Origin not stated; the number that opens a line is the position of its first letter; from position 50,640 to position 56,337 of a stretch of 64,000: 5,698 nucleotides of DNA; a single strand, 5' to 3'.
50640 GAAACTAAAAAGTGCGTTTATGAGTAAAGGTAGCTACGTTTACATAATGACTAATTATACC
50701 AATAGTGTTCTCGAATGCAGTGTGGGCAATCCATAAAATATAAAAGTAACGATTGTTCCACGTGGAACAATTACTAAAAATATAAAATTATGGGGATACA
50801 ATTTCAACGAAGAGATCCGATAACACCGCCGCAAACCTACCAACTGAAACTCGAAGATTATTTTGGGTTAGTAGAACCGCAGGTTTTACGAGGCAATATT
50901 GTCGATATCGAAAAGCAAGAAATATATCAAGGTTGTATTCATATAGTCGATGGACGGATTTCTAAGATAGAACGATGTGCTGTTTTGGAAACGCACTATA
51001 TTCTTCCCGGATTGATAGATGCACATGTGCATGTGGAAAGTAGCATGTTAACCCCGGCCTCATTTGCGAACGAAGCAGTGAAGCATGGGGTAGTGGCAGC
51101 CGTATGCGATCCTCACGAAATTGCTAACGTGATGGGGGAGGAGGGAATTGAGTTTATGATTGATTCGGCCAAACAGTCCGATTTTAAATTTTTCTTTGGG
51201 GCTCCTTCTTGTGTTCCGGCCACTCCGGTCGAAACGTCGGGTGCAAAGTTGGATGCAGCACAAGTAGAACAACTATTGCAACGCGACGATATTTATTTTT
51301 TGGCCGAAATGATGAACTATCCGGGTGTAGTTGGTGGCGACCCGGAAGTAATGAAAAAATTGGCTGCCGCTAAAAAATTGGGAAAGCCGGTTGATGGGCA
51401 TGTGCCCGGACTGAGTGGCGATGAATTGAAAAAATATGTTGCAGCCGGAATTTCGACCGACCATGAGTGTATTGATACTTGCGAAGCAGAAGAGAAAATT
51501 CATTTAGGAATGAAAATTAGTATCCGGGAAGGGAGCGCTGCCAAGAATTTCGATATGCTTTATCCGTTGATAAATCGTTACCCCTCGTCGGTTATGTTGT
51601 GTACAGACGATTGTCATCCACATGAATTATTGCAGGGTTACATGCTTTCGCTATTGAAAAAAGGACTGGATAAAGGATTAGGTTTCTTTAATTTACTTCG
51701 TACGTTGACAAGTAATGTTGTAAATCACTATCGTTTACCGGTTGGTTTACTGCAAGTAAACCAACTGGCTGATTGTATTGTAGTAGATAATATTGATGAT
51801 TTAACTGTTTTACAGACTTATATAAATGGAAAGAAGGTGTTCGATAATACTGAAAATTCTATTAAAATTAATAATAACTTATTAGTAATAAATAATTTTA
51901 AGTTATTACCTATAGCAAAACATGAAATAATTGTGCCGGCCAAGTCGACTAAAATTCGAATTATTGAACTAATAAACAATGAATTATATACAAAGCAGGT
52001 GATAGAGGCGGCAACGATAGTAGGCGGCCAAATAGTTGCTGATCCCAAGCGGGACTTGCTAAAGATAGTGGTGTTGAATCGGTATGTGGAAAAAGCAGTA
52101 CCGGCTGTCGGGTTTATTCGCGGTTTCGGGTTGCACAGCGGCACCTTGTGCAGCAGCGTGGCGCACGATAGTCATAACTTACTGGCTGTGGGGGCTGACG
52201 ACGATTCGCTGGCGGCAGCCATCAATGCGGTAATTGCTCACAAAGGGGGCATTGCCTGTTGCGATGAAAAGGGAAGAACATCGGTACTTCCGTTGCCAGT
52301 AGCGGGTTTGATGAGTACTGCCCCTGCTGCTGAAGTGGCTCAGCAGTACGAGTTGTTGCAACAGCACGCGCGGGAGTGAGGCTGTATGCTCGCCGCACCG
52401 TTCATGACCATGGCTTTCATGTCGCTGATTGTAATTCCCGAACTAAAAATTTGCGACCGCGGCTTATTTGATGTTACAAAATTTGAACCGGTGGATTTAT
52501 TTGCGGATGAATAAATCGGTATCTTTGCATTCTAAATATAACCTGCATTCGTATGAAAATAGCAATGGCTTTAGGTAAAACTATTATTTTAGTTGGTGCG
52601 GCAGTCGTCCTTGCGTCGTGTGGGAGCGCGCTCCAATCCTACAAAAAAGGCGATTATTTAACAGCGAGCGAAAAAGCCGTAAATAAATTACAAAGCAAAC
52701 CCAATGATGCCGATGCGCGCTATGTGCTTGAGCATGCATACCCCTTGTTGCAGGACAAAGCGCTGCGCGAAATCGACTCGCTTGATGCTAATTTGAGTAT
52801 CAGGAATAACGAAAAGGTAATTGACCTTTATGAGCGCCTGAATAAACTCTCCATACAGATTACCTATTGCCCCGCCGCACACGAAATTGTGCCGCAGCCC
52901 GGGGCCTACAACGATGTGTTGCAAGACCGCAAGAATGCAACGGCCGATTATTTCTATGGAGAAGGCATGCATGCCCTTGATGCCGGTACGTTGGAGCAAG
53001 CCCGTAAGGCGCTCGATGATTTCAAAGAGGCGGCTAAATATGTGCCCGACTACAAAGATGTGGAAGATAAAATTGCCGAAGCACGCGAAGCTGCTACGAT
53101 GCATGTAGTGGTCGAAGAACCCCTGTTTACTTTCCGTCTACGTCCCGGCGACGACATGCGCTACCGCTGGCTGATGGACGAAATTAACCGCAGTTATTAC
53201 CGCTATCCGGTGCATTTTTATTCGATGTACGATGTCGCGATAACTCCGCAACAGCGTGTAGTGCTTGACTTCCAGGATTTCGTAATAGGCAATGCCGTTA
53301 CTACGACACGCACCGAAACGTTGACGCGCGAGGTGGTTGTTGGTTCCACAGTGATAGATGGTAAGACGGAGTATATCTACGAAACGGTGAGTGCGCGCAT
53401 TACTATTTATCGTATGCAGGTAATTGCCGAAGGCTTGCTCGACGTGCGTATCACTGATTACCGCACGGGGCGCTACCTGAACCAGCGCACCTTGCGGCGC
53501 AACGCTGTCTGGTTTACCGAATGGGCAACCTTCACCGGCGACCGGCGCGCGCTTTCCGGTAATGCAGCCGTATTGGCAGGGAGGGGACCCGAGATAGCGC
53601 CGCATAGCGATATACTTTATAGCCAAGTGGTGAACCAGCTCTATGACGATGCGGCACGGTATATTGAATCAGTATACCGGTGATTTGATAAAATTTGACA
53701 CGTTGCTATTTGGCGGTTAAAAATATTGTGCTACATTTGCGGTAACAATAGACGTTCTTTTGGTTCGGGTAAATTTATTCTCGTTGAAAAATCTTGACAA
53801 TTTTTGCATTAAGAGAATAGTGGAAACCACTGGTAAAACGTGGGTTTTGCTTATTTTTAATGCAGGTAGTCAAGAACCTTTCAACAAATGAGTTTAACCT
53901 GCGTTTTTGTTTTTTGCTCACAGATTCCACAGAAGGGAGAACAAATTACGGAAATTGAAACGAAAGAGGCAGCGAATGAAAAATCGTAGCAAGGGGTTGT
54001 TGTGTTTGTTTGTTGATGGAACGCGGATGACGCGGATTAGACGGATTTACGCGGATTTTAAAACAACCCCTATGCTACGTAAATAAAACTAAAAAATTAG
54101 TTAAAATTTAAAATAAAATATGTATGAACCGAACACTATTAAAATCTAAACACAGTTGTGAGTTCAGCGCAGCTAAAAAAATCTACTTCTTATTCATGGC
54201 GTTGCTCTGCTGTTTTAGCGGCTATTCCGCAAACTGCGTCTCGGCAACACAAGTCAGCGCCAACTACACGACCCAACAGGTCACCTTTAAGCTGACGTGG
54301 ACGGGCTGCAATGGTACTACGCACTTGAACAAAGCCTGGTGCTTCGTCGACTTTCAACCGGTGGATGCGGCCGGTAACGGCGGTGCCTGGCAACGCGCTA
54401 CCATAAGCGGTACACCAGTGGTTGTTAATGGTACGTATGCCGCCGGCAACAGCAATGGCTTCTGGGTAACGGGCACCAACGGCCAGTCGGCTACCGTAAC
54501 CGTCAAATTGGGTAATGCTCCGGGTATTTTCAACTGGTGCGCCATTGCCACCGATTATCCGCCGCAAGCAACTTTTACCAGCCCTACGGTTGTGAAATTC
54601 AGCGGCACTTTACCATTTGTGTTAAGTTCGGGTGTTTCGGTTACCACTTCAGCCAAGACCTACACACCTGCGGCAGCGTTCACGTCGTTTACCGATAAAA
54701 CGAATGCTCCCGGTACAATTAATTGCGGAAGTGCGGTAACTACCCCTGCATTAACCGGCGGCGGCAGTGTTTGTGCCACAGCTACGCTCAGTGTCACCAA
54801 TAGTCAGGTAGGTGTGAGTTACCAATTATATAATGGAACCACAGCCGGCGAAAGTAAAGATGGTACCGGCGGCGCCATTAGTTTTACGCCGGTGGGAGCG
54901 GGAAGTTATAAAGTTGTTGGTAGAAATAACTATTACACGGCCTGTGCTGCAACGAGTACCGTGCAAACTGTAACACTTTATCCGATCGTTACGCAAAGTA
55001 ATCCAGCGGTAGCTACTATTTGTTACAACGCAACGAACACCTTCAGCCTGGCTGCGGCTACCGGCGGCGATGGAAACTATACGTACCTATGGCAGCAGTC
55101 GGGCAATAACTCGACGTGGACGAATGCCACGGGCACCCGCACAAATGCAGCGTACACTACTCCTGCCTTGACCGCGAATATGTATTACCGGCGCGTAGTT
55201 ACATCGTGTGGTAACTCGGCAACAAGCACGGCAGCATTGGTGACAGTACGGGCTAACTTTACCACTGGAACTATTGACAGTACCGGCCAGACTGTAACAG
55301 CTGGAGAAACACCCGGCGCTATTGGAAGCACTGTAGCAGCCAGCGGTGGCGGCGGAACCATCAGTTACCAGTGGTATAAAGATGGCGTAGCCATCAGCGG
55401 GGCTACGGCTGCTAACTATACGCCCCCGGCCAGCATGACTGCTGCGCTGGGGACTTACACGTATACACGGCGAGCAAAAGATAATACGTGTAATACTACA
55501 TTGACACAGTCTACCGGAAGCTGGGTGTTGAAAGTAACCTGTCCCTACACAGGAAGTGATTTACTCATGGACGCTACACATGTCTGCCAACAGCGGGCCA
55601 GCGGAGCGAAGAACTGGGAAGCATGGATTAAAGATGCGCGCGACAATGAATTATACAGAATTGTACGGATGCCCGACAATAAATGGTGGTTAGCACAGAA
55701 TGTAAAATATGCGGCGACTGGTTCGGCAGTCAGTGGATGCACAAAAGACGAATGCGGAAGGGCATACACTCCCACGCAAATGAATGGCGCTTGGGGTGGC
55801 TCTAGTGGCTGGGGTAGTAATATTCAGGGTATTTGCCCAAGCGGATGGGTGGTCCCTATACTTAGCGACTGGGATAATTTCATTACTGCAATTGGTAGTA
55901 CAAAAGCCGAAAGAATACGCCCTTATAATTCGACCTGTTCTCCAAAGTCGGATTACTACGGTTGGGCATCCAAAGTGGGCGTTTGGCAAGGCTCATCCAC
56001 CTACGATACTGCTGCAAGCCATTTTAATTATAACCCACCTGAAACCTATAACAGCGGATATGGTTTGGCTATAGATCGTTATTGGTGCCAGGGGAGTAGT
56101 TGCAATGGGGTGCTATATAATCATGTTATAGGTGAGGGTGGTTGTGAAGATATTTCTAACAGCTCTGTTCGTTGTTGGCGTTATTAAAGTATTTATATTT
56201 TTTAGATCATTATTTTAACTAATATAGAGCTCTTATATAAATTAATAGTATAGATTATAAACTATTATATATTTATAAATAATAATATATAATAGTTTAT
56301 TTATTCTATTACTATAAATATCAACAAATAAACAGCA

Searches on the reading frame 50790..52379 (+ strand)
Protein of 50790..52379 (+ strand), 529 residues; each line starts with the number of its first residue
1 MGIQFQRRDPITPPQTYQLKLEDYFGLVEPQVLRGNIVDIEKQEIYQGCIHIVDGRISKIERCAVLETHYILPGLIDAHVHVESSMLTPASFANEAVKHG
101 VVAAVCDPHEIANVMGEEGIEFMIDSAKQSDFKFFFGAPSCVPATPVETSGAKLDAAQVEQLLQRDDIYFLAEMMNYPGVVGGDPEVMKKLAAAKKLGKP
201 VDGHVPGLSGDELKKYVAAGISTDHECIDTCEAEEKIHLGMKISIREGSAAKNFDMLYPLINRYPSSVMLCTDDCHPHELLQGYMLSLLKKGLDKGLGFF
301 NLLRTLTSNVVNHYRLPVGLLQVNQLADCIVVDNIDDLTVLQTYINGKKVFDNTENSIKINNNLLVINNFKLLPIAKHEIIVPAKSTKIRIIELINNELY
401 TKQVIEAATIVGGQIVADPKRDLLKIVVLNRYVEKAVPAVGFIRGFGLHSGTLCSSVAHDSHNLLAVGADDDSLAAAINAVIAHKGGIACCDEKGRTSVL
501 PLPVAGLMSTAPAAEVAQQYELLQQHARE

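Call 67: search_protein_families(library=pfam, proteins=[window:50790-52379:+], max_evalue=0.001)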
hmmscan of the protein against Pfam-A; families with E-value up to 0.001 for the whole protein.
window:50790-52379:+ (529 aa): 2 families
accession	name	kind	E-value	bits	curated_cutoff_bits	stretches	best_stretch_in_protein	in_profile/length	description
PF13382.11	Adenine_deam_C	-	1.1e-39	136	27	1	399-528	2-131/169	Adenine deaminase C-terminal domain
PF01979.26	Amidohydro_1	-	1.2e-33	117.3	25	1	70-350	1-345/345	Amidohydrolase family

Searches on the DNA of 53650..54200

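Call 49: search_rna_families(source=window, start=53650, end=54200, threshold=evalue, max_evalue=10)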
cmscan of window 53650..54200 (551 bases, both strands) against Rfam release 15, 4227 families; matches with E-value up to 10: 5.
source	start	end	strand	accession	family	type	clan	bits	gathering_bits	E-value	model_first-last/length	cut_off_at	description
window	53770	53897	+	RF03926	MIR1435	Gene; miRNA;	-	21.5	94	1.1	1-186/186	no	MIR1435 microRNA precursor family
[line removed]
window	53909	53961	-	RF01315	CRISPR-DR2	Gene; CRISPR;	CL00014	15.2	37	9.8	1-30/30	no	CRISPR RNA direct repeat element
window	53784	53881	+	RF01446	S_pombe_snR95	Gene; snRNA; snoRNA; HACA-box;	-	14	60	3.2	1-222/222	no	small nucleolar RNA snR95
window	53657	53855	+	RF01402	STnc150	Gene; sRNA;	-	13.3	60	1.9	1-267/267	no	STnc150 Hfq binding RNA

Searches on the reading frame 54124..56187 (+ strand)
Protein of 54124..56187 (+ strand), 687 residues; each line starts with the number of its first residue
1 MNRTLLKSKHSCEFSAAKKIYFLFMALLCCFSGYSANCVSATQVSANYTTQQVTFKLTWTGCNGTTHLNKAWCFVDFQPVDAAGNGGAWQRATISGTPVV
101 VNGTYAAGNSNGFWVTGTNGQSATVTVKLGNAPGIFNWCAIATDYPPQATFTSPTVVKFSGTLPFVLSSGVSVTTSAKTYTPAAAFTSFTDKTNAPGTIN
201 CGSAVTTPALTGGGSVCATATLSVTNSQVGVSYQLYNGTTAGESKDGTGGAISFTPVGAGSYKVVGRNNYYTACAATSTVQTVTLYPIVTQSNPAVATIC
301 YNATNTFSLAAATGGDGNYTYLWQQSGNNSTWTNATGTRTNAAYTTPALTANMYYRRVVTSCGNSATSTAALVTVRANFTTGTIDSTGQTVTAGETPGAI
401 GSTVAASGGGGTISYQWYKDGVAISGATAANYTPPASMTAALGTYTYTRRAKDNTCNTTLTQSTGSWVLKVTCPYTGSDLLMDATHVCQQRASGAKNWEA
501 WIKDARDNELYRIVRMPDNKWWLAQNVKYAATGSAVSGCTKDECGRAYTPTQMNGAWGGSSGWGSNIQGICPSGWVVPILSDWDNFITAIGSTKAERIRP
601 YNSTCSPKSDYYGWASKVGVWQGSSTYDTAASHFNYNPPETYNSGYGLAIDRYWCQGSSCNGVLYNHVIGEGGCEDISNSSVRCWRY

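Call 8: search_protein_families(library=pfam, proteins=[window:54124-56187:+], max_evalue=0.01)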
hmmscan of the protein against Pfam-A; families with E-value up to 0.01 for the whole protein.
window:54124-56187:+ (687 aa): 1 family
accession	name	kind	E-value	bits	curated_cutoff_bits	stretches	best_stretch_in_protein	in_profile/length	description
PF09603.15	Fib_succ_major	-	0.0027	18.4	33.9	1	519-595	5-90/187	Fibrobacter succinogenes major domain (Fib_succ_major)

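Call 9: search_protein_families(library=ncbifam, proteins=[window:54124-56187:+], max_evalue=0.01)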
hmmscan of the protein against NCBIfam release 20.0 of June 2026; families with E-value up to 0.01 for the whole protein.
window:54124-56187:+ (687 aa): 1 family
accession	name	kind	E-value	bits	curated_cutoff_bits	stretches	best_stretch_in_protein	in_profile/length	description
TIGR02145.1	Fib_succ_major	domain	1.5e-14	55.1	41.65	1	502-598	2-89/176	FISUMP domain-containing protein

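Call 60: search_solved_structures(query=window:54124-56187:+, max_evalue=0.01)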
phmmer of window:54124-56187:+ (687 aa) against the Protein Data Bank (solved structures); distinct sequences matched with E-value up to 0.01: 4.
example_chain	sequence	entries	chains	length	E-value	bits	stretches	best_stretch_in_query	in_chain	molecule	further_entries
9ncf_S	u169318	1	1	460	8e-10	40.9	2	256-449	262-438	Immunoglobulin-like domain protein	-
9c2d_S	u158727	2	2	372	1.2e-07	33.7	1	255-446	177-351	Tail protein | Putative tail protein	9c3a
5lxk_A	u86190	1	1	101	0.00036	22.2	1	395-451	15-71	Decoration protein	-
8zvi_a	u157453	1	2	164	0.00048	21.8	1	395-450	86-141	Decoration protein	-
